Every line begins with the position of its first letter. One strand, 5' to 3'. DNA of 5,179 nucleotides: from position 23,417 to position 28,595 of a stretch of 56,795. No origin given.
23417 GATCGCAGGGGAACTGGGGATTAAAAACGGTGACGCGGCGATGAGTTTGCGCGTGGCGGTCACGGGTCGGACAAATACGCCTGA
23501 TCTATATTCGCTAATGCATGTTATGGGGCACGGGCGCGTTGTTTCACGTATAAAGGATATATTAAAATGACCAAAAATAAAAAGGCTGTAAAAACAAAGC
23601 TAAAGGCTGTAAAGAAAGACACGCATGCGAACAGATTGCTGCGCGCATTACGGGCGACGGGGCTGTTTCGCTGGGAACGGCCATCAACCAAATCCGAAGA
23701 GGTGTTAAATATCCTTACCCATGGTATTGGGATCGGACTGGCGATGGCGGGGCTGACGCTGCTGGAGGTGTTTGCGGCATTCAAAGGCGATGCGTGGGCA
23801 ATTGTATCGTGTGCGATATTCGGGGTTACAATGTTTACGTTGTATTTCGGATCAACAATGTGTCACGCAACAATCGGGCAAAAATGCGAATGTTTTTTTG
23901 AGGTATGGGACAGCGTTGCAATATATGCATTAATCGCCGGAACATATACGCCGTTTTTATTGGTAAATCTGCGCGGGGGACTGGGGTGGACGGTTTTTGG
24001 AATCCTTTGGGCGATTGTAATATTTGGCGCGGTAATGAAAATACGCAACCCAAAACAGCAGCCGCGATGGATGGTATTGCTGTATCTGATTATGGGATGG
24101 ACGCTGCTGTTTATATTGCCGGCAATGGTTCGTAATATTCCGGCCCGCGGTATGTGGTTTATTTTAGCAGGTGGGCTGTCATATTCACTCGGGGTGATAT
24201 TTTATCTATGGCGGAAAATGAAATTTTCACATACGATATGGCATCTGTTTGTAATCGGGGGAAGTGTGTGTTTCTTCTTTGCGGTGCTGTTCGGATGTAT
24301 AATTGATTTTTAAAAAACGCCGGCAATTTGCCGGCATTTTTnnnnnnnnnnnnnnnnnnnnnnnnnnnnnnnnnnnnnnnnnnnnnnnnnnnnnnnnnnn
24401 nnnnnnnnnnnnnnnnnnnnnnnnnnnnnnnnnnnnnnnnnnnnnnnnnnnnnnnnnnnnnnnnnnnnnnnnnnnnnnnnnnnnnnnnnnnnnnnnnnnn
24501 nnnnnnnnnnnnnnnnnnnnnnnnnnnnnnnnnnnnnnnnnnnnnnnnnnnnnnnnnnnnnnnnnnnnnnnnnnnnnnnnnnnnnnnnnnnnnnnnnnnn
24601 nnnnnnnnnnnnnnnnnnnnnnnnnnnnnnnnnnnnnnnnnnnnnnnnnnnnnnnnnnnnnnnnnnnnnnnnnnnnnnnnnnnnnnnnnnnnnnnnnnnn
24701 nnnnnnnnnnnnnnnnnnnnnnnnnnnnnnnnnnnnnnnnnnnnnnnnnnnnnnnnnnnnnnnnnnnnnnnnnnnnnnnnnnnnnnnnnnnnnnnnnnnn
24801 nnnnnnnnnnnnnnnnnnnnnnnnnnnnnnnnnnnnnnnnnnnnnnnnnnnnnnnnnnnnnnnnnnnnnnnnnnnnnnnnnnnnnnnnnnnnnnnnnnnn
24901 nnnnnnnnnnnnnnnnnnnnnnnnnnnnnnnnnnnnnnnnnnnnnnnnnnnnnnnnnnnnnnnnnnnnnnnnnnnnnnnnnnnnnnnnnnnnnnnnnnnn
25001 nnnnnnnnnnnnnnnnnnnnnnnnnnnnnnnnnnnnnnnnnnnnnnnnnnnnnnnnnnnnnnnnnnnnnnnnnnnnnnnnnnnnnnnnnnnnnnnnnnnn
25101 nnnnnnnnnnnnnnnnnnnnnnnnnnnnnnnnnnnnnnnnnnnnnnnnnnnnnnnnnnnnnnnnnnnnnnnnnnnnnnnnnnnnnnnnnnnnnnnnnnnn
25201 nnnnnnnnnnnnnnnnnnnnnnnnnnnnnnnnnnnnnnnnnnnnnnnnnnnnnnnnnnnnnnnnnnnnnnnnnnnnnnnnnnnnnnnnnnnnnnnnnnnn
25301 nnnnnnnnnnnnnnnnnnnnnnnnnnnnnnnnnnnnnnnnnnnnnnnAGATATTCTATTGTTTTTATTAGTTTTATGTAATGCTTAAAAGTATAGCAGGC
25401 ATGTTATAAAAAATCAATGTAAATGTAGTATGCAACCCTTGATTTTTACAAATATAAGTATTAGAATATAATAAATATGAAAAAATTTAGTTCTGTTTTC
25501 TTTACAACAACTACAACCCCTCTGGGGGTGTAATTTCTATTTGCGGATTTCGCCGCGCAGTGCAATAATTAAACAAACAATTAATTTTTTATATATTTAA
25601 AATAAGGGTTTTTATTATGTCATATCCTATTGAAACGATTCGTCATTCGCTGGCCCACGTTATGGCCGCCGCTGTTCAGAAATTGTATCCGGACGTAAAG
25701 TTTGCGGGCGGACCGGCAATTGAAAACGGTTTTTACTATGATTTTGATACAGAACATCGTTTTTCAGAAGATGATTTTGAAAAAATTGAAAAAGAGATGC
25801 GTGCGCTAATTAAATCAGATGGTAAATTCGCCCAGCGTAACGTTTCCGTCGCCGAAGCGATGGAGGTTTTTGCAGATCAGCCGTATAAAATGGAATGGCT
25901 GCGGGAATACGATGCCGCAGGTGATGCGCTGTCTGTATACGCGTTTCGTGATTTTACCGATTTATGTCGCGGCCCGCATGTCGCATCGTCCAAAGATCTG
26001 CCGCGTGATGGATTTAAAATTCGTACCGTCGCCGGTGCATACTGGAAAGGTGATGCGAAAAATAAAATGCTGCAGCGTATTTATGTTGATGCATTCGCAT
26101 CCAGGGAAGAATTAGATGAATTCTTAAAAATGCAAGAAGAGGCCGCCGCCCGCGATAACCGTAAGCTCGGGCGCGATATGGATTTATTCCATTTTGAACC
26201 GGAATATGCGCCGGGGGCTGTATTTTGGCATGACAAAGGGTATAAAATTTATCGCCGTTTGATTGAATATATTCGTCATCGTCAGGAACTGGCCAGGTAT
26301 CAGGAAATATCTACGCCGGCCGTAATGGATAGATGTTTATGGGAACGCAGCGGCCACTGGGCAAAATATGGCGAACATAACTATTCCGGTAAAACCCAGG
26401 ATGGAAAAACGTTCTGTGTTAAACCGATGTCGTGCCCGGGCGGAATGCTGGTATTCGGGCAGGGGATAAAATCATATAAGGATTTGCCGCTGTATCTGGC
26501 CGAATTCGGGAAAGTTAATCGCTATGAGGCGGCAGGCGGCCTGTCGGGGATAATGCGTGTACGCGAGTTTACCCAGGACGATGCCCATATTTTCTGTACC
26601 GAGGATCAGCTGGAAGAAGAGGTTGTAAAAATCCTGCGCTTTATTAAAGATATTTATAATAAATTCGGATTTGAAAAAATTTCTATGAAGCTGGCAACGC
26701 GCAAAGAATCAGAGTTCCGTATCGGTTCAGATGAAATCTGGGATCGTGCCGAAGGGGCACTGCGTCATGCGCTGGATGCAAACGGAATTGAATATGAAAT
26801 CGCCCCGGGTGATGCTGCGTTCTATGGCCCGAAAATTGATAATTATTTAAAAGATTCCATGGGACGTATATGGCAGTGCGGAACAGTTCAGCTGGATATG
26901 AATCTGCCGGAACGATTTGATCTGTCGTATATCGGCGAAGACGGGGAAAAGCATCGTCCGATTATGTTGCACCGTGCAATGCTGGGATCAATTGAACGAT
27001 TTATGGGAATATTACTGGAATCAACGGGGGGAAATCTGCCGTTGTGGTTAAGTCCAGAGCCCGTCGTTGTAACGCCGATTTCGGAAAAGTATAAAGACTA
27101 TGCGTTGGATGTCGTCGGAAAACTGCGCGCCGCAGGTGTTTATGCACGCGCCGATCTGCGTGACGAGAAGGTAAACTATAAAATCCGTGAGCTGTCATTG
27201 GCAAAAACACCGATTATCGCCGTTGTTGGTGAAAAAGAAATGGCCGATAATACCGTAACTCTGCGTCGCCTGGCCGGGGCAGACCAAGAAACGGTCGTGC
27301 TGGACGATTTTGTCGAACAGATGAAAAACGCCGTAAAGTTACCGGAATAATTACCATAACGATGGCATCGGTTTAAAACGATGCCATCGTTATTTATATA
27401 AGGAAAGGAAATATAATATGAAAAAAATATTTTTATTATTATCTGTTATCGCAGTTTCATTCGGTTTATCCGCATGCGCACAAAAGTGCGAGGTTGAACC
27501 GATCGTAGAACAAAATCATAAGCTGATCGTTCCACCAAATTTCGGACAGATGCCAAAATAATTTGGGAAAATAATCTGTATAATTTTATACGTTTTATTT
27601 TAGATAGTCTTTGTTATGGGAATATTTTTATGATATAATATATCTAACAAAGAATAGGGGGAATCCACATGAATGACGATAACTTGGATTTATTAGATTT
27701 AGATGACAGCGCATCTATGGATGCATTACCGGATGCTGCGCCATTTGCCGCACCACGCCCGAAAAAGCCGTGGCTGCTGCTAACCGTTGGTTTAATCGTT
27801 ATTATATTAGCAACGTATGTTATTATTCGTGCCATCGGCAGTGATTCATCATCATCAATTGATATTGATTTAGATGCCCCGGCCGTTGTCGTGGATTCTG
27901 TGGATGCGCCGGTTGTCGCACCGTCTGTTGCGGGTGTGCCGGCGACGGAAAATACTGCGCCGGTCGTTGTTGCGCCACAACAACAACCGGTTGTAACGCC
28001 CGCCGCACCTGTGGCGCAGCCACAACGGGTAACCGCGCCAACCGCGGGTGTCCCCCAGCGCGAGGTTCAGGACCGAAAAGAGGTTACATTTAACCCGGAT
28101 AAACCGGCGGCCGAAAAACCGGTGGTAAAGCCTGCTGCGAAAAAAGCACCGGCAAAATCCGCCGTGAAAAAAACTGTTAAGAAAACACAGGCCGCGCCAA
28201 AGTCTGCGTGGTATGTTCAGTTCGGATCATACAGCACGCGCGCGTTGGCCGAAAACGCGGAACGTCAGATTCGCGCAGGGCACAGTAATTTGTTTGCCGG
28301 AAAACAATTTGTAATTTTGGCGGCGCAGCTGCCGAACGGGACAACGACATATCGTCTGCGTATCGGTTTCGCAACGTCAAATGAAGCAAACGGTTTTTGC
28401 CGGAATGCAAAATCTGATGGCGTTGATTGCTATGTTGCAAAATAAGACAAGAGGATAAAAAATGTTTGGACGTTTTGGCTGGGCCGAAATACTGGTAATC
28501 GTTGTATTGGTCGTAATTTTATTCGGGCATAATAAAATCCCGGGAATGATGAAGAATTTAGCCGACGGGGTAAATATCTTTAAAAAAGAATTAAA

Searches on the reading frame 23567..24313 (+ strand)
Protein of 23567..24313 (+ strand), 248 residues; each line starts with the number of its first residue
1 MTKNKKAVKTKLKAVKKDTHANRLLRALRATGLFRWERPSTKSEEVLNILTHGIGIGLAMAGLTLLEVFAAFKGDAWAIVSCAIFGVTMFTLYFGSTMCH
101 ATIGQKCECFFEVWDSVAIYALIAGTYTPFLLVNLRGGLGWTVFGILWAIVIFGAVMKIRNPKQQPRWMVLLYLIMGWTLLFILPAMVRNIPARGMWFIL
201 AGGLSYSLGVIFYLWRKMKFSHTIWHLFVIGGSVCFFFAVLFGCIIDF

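Call 75: find_encoding_contigs(protein=window:23567-24313:+, flank=2500, max_places=10)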
Protein window:23567-24313:+ (248 aa): 10 contigs read that carry it; 7 places shown.
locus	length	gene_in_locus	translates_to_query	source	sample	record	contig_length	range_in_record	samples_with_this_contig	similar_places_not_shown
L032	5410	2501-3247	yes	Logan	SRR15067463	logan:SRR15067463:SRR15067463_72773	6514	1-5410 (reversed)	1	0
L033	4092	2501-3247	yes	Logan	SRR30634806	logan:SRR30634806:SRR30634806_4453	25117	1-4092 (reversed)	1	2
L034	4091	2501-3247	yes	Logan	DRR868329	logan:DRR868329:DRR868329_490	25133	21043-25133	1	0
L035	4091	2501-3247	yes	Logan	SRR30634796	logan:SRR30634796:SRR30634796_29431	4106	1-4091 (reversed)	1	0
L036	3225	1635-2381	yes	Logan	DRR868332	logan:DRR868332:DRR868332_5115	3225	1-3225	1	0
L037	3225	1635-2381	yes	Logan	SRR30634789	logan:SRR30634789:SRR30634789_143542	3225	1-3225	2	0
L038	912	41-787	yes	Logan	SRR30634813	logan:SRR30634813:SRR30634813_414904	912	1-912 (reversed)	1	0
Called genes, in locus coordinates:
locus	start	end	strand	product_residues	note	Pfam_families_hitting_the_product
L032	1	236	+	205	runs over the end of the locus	-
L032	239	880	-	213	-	PF02390:Methyltransf_4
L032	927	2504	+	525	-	PF00749:tRNA-synt_1c, PF19269:Anticodon_2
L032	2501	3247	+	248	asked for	PF03006:HlyIII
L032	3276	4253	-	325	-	-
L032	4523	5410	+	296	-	?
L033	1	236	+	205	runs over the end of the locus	-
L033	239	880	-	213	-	PF02390:Methyltransf_4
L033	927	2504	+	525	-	PF00749:tRNA-synt_1c, PF19269:Anticodon_2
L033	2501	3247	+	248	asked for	PF03006:HlyIII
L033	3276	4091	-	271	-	?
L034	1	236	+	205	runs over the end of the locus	-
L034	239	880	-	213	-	PF02390:Methyltransf_4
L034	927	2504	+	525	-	PF00749:tRNA-synt_1c, PF19269:Anticodon_2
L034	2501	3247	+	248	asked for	PF03006:HlyIII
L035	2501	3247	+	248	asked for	PF03006:HlyIII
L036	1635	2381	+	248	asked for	PF03006:HlyIII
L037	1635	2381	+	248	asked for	PF03006:HlyIII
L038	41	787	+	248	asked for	PF03006:HlyIII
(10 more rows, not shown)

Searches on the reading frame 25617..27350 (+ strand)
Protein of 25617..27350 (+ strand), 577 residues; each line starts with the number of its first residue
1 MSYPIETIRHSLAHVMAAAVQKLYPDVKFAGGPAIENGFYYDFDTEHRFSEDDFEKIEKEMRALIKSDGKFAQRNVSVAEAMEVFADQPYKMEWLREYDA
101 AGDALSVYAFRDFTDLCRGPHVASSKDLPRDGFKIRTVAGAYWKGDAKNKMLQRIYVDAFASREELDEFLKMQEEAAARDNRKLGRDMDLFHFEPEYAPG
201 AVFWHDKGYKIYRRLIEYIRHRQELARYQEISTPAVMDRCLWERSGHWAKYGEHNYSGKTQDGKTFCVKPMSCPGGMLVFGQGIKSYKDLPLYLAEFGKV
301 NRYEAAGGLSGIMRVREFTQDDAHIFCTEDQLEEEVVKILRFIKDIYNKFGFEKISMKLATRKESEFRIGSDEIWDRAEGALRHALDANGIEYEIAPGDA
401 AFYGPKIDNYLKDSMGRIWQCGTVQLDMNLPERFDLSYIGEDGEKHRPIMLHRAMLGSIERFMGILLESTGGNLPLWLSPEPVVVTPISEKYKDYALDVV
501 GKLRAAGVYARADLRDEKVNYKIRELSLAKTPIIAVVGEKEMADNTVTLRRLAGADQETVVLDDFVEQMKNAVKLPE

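Call 81: find_encoding_contigs(protein=window:25617-27350:+, flank=1500, max_places=10)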
Protein window:25617-27350:+ (577 aa): no gene with exactly this product is on record in the collection.

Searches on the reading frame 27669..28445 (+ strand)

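Call 52: search_protein_families(library=pfam, proteins=[window:27669-28445:+], max_evalue=0.00001)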
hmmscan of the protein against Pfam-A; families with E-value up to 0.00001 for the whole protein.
window:27669-28445:+ (258 aa): 1 family
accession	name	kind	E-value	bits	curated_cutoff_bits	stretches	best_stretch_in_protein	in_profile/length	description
PF05036.18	SPOR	-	4.9e-11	43.2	21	1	178-257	2-75/76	SPOR domain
